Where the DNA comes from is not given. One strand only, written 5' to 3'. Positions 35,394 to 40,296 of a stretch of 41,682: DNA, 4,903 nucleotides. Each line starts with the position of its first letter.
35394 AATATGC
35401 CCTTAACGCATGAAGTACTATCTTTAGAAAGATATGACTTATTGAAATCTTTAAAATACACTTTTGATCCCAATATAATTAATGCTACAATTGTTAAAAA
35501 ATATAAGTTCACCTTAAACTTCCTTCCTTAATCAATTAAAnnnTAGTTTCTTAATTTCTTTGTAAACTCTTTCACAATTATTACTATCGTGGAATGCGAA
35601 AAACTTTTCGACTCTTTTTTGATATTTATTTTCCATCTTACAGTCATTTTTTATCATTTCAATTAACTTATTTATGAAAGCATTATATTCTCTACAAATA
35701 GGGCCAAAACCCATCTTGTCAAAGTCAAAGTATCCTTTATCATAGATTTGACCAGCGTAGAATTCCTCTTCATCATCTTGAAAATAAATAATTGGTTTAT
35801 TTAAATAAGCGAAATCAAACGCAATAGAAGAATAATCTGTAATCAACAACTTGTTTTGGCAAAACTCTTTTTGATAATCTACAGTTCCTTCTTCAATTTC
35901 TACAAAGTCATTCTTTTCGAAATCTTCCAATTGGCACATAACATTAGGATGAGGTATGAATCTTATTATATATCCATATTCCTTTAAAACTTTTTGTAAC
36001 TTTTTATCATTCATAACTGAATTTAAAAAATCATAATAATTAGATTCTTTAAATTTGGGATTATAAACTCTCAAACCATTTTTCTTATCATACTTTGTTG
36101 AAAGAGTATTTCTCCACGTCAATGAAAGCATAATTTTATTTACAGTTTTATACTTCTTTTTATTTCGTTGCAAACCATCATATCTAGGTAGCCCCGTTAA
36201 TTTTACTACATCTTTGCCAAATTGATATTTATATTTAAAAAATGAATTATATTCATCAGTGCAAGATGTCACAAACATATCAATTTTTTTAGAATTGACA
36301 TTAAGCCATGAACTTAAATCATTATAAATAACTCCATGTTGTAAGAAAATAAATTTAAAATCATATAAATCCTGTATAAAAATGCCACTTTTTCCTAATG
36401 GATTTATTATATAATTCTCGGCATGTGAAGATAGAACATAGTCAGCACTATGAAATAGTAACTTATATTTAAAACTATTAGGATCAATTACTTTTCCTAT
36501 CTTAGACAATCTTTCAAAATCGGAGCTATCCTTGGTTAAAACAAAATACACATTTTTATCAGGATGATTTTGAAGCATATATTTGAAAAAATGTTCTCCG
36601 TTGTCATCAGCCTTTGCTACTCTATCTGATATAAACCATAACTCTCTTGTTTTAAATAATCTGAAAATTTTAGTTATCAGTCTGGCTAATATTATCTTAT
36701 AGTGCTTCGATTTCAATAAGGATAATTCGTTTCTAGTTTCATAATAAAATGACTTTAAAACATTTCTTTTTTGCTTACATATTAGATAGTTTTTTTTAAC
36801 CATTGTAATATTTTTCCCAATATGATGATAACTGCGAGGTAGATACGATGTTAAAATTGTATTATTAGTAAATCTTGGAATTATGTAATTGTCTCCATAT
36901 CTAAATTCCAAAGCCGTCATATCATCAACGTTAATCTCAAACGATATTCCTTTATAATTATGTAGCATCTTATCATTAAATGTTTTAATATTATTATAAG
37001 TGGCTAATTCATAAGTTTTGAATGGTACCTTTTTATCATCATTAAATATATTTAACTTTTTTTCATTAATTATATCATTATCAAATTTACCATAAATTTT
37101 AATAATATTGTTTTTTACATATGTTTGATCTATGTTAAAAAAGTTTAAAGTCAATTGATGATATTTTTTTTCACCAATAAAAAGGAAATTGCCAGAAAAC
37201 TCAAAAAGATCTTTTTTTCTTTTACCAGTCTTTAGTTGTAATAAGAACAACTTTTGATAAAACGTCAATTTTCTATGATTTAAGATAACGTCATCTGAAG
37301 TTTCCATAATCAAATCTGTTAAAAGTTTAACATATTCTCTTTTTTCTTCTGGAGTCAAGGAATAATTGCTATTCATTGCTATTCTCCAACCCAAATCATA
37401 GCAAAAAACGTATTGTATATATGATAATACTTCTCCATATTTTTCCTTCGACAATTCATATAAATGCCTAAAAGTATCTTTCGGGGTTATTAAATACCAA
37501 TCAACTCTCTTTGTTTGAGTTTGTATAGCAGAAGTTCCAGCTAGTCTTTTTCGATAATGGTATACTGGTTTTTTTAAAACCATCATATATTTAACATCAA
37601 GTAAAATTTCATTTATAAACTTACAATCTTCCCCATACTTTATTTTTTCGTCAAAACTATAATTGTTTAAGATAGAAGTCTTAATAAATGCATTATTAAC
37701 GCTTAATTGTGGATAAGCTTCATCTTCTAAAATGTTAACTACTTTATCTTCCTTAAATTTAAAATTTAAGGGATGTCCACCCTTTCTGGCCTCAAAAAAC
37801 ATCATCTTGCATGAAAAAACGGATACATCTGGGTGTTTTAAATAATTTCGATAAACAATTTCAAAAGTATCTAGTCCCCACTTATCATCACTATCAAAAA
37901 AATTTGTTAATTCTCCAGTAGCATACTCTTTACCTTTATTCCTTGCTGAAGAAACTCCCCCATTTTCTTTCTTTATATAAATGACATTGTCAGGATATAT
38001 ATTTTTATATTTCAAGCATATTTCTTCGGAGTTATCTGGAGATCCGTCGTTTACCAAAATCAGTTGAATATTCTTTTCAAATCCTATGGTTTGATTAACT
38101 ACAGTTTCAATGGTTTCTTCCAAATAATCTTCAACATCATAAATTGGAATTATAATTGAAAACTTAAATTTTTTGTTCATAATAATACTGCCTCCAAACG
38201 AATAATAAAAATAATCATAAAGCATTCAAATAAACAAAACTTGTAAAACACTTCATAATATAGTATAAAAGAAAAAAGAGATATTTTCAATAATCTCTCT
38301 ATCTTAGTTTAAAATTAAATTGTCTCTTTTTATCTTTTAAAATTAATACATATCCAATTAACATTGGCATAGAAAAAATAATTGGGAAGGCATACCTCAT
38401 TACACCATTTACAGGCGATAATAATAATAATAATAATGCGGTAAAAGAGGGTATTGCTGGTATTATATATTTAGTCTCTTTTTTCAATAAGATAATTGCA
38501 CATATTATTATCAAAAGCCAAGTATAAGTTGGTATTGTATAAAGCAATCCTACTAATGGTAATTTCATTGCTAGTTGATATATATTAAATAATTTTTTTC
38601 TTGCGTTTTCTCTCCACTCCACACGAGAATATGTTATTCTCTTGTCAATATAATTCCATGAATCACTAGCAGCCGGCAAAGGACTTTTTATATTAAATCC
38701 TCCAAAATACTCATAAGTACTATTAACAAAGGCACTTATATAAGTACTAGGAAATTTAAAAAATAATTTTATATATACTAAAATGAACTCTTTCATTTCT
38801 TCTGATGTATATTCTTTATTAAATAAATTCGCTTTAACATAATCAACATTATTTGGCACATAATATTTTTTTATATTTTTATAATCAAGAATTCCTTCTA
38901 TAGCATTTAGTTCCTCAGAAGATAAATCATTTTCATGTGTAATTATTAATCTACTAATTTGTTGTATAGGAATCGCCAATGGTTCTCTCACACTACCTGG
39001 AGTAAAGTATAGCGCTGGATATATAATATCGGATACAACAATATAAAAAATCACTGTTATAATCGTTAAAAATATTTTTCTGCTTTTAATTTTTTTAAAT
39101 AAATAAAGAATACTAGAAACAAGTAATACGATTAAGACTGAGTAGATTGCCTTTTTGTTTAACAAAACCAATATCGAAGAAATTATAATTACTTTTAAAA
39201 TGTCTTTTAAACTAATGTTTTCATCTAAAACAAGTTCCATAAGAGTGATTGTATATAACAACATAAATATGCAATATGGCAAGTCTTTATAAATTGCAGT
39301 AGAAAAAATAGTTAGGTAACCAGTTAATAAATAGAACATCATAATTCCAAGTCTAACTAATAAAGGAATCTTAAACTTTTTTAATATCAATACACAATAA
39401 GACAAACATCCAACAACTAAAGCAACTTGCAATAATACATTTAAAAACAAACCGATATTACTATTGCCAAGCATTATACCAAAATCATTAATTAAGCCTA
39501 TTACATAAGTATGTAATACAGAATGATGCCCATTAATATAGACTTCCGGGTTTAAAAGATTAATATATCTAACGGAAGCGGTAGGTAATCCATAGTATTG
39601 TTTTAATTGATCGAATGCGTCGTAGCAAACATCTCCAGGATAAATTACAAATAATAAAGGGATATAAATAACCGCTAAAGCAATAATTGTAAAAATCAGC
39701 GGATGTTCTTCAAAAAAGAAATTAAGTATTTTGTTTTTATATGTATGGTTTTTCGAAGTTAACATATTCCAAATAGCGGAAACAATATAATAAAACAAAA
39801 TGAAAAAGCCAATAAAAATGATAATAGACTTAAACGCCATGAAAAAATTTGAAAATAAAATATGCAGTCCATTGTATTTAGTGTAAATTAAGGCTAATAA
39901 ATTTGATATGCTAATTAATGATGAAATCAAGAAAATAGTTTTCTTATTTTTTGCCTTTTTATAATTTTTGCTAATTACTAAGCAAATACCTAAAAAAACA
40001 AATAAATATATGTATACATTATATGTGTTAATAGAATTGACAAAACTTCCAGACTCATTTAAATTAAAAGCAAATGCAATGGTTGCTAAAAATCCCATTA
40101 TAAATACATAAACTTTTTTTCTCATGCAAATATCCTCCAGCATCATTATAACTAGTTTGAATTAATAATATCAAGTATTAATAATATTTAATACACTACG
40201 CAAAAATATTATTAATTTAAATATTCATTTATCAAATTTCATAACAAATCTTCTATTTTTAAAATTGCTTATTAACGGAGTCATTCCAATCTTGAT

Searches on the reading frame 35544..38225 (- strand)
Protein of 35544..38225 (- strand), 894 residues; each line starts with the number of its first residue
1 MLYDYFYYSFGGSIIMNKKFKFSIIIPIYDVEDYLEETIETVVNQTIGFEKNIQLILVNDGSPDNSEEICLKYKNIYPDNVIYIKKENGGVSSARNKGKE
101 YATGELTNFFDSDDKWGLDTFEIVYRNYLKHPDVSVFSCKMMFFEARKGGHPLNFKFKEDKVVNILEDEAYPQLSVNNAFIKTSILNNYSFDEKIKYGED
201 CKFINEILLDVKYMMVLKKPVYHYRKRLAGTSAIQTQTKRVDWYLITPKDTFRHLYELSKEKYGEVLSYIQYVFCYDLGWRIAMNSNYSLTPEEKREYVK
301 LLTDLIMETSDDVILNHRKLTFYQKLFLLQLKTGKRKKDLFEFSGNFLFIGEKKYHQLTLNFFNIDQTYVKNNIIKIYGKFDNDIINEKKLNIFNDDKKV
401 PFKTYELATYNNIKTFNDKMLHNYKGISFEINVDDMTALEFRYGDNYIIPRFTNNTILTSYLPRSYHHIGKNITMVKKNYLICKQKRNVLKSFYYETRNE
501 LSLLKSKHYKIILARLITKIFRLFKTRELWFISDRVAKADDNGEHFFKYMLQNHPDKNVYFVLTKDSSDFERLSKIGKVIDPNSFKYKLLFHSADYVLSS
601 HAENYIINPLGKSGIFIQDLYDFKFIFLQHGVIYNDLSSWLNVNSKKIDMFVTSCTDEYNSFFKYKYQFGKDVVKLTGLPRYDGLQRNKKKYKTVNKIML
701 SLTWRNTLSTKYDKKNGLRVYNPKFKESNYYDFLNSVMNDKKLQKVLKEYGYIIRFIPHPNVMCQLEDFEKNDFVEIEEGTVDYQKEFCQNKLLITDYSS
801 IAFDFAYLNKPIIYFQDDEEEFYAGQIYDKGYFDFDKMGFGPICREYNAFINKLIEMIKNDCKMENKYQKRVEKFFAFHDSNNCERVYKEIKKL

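Call 15: search_protein_families(library=pfam, max_evalue=0.001, proteins=[window:35544-38225:-])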
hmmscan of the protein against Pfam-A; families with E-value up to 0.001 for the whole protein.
window:35544-38225:- (894 aa): 4 families
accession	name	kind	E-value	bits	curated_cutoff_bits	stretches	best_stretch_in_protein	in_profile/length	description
PF04464.20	Glyphos_transf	-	7.3e-50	170.4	22.1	1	520-892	7-366/367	CDP-Glycerol:Poly(glycerophosphate) glycerophosphotransferase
PF00535.33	Glycos_transf_2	-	9.5e-28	97.7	23.3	1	23-148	1-124/168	Glycosyl transferase family 2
PF10111.15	Glyco_tranf_2_2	-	1.1e-12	48.5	27.3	1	23-124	1-102/276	Glycosyltransferase like family 2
PF13641.12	Glyco_tranf_2_3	-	8.8e-08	32.9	27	1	22-146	3-127/230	Glycosyltransferase like family 2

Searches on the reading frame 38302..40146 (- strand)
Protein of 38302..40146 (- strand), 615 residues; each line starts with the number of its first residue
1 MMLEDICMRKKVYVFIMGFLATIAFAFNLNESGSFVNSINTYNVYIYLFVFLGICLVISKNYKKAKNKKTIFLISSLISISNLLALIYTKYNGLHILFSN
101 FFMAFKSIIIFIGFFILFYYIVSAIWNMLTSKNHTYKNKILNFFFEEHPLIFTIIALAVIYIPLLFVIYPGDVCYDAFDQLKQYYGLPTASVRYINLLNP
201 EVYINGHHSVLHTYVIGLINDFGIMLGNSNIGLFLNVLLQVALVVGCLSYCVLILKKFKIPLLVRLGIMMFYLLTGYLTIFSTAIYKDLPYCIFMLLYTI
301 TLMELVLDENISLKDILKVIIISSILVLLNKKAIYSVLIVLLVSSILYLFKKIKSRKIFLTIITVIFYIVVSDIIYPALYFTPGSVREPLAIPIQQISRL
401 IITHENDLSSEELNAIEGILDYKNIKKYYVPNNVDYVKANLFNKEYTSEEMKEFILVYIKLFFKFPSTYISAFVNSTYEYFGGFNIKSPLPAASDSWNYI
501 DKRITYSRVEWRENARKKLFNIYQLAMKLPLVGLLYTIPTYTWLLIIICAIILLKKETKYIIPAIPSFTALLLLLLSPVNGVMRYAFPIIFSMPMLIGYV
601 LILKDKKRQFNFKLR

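Call 15: search_protein_families(library=pfam, max_evalue=0.001, proteins=[window:38302-40146:-])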
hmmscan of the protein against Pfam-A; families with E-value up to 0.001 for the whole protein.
window:38302-40146:- (615 aa): 1 family
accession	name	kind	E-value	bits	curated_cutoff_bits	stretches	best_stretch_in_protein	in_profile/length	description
PF19484.4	DUF6020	-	1.3e-46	159.6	28.3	1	60-597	30-587/604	Family of unknown function (DUF6020)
